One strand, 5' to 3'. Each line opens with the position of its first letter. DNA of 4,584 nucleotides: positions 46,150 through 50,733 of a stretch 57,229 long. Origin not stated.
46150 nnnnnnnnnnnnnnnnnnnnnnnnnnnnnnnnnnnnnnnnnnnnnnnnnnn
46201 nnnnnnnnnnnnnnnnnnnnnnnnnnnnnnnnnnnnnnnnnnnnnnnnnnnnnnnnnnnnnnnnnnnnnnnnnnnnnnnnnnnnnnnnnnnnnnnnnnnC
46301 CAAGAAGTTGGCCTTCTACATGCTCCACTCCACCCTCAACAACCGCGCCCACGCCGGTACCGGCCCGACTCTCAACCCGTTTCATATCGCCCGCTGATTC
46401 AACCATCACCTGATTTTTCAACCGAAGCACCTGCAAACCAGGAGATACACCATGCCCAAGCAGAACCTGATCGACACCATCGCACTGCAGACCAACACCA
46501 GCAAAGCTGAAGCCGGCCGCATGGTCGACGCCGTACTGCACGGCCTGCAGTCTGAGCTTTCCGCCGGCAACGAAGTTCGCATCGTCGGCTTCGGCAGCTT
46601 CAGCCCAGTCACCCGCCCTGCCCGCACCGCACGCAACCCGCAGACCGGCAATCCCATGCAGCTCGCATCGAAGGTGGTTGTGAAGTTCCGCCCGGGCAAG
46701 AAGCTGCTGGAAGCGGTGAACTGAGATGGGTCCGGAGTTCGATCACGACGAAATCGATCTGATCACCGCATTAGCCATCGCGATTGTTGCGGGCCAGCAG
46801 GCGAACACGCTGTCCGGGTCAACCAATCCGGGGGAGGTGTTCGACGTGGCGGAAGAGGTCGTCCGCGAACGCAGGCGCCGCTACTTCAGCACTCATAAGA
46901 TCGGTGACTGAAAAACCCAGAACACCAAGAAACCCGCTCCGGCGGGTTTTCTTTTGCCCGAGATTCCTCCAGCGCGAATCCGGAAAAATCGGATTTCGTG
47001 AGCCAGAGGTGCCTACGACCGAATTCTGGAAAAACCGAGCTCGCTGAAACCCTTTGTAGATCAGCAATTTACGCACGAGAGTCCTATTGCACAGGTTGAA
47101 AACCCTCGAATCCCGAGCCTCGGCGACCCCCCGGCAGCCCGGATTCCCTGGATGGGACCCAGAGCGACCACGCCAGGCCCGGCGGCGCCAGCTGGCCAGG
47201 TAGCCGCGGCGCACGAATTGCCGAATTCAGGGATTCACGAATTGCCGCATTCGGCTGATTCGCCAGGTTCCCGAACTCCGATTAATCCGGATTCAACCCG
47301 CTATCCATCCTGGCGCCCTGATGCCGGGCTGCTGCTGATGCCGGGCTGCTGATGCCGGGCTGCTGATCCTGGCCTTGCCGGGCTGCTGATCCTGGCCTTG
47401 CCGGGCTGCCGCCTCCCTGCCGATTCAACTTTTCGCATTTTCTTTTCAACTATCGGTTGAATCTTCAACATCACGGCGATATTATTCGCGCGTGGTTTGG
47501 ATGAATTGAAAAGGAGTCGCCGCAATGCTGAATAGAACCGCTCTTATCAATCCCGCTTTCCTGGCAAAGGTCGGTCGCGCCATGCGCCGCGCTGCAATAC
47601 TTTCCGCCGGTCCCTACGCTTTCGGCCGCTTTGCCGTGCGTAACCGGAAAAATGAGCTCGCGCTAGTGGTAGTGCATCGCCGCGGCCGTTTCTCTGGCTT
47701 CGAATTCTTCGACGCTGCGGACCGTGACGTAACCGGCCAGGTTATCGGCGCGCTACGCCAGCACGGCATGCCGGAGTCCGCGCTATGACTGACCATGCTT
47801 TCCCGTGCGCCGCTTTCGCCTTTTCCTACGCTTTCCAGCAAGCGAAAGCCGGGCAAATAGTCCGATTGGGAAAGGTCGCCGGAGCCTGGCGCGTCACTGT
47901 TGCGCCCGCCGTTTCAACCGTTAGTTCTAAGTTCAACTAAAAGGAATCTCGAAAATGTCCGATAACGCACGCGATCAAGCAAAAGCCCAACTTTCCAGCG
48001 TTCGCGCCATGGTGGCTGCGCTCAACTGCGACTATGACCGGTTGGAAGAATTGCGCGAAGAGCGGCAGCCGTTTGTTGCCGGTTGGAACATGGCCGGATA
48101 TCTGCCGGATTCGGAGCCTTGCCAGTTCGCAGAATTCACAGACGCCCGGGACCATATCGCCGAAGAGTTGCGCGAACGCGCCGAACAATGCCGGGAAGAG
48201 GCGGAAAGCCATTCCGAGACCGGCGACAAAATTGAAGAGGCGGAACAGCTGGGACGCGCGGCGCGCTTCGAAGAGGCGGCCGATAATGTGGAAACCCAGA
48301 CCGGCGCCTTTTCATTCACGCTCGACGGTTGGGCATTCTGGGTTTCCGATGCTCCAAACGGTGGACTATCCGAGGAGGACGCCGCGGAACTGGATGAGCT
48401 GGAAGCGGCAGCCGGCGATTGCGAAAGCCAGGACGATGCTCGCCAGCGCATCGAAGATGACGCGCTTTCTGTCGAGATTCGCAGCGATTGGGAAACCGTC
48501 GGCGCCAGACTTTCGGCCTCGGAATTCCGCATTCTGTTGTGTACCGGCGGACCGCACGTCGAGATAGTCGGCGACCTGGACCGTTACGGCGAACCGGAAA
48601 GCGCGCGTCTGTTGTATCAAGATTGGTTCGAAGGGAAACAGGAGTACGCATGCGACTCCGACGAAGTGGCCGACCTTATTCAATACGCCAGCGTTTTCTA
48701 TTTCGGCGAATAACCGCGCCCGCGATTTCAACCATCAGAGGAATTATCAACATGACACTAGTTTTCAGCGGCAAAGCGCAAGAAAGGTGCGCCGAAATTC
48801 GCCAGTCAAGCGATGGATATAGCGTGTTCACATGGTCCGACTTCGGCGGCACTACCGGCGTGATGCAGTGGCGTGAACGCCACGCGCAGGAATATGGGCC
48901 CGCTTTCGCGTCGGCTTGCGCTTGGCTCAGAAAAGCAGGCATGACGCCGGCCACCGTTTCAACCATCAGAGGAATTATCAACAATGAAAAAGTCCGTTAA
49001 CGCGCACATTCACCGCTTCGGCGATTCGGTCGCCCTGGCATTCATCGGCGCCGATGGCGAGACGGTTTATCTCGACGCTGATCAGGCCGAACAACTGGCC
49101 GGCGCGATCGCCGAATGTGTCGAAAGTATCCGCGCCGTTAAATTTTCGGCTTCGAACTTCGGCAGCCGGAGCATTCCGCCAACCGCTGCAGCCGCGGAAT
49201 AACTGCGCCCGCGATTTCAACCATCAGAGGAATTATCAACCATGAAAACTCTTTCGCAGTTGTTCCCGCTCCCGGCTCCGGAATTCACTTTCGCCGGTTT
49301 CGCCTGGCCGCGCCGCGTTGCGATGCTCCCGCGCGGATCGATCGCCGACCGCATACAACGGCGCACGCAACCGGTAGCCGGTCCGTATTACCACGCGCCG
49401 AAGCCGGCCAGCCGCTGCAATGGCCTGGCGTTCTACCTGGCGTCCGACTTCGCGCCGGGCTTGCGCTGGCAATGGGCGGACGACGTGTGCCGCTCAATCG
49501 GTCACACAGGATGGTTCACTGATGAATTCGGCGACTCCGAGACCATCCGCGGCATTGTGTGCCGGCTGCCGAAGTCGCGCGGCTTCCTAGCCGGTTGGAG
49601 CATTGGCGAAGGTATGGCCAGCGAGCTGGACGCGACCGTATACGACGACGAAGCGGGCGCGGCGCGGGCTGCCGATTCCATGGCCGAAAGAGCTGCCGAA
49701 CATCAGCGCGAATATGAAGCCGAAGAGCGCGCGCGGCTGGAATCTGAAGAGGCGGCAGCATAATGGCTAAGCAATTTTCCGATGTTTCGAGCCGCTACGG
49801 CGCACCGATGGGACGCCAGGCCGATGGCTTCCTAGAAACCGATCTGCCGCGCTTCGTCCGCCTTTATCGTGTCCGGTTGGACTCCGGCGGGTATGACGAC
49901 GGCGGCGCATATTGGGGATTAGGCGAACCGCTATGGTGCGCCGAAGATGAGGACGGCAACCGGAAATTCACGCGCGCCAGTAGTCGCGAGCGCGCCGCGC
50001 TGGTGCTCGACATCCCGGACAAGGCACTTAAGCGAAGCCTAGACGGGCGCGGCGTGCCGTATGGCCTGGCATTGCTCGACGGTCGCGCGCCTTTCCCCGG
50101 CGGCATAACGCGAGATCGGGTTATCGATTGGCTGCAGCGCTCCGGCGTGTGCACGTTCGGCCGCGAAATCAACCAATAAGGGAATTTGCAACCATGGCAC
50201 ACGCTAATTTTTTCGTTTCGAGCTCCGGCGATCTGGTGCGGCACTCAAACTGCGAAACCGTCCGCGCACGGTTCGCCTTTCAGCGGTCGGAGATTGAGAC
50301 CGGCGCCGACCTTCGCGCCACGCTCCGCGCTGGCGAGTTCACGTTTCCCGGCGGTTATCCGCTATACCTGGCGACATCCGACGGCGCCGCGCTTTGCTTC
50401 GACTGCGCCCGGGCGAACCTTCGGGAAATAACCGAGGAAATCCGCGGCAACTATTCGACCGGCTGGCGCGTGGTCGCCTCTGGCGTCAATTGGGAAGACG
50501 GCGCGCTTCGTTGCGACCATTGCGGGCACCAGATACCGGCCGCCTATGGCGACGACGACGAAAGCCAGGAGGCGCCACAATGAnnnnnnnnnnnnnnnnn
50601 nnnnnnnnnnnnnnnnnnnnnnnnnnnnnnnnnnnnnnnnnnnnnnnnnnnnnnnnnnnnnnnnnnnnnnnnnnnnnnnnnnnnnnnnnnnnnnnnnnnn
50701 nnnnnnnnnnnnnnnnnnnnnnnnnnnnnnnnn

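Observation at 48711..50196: Nine genes share a 19-bp-phased direct-repeat form of the motif that runs into their start codons, including three tandem 41-bp leader cassettes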

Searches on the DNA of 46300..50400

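Call 78: search_rna_families(source=window, start=46300, end=50400, threshold=evalue, max_evalue=1)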
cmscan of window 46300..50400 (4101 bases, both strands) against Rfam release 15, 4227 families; matches with E-value up to 1: 1.
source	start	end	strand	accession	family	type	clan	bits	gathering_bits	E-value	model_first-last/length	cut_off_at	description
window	46978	47040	+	RF01926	mir-981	Gene; miRNA;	-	17.4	51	0.34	1-86/86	no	mir-981 microRNA precursor family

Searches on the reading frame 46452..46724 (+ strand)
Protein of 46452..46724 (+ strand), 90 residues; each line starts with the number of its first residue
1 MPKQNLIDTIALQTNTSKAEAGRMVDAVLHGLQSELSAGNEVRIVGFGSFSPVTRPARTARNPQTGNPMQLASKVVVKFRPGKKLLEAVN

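Call 10: search_protein_families(library=phrogs, proteins=[window:46452-46724:+], max_evalue=0.01)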
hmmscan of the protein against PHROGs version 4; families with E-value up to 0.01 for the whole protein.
window:46452-46724:+ (90 aa): 2 families
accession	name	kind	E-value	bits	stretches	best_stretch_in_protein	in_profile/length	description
phrog_379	-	DNA, RNA and nucleotide metabolism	4.5e-26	92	1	1-90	30-119/138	DNA binding protein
phrog_38608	-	unknown function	1.5e-05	25.7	1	23-84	24-85/248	-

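Call 32: search_protein_families(library=pfam, proteins=[window:46452-46724:+], max_evalue=0.01)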
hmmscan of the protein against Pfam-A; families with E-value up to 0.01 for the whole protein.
window:46452-46724:+ (90 aa): 3 families
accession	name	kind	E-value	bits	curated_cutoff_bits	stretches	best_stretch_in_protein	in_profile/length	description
PF00216.26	Bac_DNA_binding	-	2.3e-29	101.9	22.4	1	1-90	1-90/90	Bacterial DNA-binding protein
PF18291.6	HU-HIG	-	4.2e-08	33.7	26.2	1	4-89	35-118/125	HU domain fused to wHTH, Ig, or Glycine-rich motif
PF18175.6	HU-CCDC81_bac_2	-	0.00043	20.6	35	1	6-51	3-48/70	CCDC81-like prokaryotic HU domain 2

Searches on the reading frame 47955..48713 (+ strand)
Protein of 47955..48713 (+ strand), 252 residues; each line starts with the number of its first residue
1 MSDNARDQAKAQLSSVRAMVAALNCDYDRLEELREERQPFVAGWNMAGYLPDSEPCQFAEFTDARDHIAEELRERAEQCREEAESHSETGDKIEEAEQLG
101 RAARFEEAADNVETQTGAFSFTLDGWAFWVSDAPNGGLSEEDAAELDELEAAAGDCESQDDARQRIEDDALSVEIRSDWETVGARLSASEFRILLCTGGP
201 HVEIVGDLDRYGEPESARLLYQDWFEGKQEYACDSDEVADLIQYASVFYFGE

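Call 10: search_protein_families(library=phrogs, proteins=[window:47955-48713:+], max_evalue=0.01)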
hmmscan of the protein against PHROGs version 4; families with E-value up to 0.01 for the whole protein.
window:47955-48713:+ (252 aa): 0 families

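Call 69: find_related_loci(query=window:47955-48713:+, collection=viral_contigs, flank=4000)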
Query window:47955-48713:+ (252 aa) in viral_contigs; peptide patterns used: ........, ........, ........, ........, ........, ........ (x = any residue, [..] = any of these).
14 stretches matched a pattern; 1 encode a relative of the query (tblastn E <= 1e-3); 1 distinct loci.
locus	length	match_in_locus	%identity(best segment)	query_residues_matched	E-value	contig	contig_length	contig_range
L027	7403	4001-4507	38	19-252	3e-30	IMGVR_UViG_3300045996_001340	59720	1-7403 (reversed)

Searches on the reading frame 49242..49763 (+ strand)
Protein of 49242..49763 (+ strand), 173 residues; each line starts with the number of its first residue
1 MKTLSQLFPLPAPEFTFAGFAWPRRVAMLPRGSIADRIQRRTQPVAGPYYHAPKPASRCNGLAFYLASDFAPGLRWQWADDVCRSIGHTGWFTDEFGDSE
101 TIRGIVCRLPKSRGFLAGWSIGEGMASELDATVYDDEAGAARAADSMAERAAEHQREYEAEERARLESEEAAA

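Call 10: search_protein_families(library=phrogs, proteins=[window:49242-49763:+], max_evalue=0.01)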
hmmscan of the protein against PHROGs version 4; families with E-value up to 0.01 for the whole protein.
window:49242-49763:+ (173 aa): 3 families
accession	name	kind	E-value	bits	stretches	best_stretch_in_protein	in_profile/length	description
phrog_33651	-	unknown function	8.6e-55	186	1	10-163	7-157/161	-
phrog_8188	-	unknown function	7.2e-14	53.1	1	82-170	94-186/267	-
phrog_27363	-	unknown function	8.3e-12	46.3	1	71-171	51-155/221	-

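Call 68: find_related_loci(query=window:49242-49763:+, collection=viral_contigs, flank=4000)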
Query window:49242-49763:+ (173 aa) in viral_contigs; peptide patterns used: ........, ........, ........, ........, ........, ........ (x = any residue, [..] = any of these).
7 stretches matched a pattern; 6 encode a relative of the query (tblastn E <= 1e-3); 6 distinct loci.
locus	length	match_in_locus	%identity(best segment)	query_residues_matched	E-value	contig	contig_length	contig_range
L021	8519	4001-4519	92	1-173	2e-106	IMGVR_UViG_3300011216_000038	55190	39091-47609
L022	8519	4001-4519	91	1-173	4e-105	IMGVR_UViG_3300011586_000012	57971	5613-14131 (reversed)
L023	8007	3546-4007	57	1-153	6e-55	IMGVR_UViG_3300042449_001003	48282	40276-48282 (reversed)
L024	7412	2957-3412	59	1-152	2e-50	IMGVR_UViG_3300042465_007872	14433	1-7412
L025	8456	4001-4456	59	1-152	2e-50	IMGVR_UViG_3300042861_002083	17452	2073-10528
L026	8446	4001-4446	55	14-168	2e-38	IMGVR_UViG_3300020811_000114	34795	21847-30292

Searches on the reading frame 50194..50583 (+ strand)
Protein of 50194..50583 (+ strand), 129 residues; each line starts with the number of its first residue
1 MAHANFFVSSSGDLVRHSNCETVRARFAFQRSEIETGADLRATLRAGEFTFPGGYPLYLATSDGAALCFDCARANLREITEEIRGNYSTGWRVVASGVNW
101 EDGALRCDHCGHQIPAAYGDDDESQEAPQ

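Call 10: search_protein_families(library=phrogs, proteins=[window:50194-50583:+], max_evalue=0.01)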
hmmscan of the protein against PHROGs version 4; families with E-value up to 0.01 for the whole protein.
window:50194-50583:+ (129 aa): 2 families
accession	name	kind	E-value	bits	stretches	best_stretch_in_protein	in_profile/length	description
phrog_18452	-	DNA, RNA and nucleotide metabolism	1.8e-21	77.2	1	46-126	18-97/98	DNA ligase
phrog_18238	-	unknown function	3.5e-10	40.9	1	54-122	54-122/122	-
